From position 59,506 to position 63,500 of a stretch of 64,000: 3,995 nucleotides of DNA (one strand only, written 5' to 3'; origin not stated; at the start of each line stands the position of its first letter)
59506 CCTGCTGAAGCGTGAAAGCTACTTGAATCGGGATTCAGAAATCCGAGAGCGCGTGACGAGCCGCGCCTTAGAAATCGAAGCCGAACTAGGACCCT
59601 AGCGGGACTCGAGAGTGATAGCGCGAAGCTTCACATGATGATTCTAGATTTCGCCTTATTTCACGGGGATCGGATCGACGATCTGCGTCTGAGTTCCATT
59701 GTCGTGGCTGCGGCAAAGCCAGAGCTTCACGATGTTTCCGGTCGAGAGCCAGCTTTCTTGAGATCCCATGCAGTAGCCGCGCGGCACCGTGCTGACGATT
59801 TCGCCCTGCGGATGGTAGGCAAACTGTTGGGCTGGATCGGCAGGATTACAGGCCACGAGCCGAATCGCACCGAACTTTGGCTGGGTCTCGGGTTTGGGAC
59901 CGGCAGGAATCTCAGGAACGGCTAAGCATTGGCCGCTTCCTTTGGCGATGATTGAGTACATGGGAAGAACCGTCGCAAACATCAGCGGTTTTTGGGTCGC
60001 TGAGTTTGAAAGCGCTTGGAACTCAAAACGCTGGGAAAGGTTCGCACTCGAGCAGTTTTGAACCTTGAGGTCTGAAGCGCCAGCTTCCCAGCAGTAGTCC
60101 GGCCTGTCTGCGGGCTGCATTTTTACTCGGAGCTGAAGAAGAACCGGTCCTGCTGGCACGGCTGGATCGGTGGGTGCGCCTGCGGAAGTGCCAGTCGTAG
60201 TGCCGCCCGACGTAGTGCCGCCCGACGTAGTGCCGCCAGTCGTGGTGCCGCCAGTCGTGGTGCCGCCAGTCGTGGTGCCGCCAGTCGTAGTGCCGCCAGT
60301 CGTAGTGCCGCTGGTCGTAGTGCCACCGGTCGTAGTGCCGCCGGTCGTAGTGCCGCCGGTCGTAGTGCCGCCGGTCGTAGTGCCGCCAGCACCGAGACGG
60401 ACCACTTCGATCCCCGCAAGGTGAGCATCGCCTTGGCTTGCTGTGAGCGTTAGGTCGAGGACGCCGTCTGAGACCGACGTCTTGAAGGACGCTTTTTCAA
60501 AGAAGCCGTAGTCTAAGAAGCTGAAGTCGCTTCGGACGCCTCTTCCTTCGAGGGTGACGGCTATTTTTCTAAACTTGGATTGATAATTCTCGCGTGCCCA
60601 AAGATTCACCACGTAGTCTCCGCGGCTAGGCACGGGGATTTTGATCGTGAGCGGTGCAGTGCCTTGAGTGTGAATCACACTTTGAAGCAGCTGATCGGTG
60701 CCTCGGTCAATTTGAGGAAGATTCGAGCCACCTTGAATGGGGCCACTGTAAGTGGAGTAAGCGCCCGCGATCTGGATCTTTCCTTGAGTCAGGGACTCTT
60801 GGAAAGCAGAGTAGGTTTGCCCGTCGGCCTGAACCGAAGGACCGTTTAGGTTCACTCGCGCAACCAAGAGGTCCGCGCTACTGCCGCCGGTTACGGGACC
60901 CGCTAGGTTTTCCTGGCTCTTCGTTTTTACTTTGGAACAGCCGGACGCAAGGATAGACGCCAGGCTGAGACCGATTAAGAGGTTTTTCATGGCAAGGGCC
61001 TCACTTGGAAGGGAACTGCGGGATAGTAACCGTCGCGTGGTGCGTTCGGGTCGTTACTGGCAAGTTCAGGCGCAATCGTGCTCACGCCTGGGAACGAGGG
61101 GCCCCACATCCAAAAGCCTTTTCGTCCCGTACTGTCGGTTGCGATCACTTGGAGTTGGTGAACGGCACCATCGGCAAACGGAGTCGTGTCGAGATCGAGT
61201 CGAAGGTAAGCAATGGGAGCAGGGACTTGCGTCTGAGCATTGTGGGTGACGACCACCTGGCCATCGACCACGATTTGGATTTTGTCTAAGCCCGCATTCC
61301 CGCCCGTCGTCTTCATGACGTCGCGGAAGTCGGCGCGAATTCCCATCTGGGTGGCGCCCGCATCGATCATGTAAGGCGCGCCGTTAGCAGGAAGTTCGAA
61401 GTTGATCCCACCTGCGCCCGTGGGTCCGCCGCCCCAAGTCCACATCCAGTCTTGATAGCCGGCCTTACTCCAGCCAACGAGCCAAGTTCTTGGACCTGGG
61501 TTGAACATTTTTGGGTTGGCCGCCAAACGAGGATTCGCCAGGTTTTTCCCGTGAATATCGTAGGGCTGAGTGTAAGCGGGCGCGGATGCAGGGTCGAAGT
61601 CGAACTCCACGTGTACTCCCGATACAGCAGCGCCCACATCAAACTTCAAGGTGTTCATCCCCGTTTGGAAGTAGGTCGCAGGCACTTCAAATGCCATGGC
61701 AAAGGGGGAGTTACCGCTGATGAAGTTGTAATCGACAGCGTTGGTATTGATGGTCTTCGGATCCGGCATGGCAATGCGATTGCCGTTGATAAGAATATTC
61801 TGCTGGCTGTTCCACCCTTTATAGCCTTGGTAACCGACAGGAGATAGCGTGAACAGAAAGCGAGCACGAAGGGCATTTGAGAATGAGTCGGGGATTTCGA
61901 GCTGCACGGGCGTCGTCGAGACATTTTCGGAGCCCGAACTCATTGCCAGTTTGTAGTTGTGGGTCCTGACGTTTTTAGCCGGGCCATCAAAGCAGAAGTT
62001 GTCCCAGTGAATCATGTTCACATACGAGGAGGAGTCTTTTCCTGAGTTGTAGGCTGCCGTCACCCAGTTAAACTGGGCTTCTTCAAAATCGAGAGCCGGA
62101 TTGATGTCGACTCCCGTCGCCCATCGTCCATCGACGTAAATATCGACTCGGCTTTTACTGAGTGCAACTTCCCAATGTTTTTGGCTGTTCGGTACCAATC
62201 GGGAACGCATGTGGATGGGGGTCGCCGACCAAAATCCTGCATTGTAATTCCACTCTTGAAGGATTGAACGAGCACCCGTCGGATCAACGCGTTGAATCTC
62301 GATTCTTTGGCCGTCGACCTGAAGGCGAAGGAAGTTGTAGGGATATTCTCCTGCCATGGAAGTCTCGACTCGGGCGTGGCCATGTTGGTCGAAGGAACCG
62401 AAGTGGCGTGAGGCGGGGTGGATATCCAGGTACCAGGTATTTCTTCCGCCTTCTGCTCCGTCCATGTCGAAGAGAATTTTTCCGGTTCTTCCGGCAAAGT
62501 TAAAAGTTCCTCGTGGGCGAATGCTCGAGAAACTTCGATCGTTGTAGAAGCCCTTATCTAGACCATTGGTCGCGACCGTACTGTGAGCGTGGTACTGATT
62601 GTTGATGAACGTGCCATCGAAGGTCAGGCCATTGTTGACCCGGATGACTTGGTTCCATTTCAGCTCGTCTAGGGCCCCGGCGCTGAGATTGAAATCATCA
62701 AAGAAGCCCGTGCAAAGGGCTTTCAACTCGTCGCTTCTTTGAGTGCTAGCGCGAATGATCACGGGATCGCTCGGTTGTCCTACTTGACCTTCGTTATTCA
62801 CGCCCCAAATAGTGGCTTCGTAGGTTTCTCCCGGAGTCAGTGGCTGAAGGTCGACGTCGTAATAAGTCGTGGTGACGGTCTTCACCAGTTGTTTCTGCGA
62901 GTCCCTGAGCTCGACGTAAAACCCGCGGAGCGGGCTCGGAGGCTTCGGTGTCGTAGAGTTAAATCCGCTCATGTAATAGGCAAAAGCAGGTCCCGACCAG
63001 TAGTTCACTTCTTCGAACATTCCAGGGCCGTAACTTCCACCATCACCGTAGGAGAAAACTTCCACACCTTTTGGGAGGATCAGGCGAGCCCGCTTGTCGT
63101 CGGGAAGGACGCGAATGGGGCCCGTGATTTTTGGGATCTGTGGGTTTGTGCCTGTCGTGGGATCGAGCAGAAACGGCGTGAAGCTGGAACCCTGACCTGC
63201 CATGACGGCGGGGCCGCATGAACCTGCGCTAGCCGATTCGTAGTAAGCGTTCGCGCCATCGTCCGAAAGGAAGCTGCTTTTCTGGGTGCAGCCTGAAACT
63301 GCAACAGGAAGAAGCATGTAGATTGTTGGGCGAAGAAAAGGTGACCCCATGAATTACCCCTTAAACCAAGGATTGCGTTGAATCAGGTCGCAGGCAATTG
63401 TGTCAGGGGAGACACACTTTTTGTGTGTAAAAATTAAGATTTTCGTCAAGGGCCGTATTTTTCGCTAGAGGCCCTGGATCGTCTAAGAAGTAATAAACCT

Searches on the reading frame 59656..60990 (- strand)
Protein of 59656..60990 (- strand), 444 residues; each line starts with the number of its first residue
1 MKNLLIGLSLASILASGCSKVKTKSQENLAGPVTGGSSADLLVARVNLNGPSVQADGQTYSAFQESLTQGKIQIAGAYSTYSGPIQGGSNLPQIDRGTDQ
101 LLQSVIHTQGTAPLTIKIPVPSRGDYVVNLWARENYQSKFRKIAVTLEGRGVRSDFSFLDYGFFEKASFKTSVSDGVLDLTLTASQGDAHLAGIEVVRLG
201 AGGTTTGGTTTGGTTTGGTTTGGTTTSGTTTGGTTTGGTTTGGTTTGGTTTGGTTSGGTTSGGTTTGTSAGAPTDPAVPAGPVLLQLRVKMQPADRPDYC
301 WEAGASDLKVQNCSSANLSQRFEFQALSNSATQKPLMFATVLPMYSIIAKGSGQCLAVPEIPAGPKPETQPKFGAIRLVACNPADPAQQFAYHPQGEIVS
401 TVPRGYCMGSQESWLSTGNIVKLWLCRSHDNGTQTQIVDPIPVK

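Call 56: search_protein_families(library=pfam, proteins=[window:59656-60990:-], max_evalue=0.00001)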
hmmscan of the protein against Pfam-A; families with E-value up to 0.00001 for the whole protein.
window:59656-60990:- (444 aa): 1 family
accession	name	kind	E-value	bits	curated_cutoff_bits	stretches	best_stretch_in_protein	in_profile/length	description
PF00652.28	Ricin_B_lectin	-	1.3e-06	29.1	29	0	371-431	22-78/126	Ricin-type beta-trefoil lectin domain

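Call 70: search_protein_families(library=ncbifam, proteins=[window:59656-60990:-], max_evalue=0.001)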
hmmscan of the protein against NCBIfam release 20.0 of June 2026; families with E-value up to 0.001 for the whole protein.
window:59656-60990:- (444 aa): 0 families

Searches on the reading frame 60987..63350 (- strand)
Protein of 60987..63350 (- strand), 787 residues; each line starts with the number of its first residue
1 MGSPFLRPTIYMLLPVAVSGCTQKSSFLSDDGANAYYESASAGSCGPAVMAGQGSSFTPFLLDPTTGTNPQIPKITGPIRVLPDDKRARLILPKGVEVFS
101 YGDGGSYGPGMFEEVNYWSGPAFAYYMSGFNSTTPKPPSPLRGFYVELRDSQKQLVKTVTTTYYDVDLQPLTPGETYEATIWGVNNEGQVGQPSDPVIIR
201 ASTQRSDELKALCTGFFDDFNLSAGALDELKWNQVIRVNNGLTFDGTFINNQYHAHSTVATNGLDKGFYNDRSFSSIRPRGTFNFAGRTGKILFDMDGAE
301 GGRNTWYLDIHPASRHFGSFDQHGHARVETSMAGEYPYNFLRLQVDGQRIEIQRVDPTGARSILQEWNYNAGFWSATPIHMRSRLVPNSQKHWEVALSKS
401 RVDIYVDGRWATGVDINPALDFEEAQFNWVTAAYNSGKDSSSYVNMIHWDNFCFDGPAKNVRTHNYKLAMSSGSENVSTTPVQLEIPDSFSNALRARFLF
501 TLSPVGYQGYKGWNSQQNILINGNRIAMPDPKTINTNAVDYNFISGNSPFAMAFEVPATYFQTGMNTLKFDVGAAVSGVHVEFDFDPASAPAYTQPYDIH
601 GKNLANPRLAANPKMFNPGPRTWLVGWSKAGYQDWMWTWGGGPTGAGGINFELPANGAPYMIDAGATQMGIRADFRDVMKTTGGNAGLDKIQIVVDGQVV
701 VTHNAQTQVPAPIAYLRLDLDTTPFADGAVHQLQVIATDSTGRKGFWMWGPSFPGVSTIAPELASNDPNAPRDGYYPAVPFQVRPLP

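Call 35: search_protein_families(library=pfam, proteins=[window:60987-63350:-], max_evalue=0.00001)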
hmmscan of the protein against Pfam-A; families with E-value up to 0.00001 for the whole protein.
window:60987-63350:- (787 aa): 1 family
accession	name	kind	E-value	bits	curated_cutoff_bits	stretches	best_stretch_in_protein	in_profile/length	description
PF00041.27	fn3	-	2.2e-06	28.2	25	1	135-198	23-82/84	Fibronectin type III domain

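Call 70: search_protein_families(library=ncbifam, proteins=[window:60987-63350:-], max_evalue=0.001)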
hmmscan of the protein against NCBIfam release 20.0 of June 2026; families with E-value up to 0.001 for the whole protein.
window:60987-63350:- (787 aa): 0 families
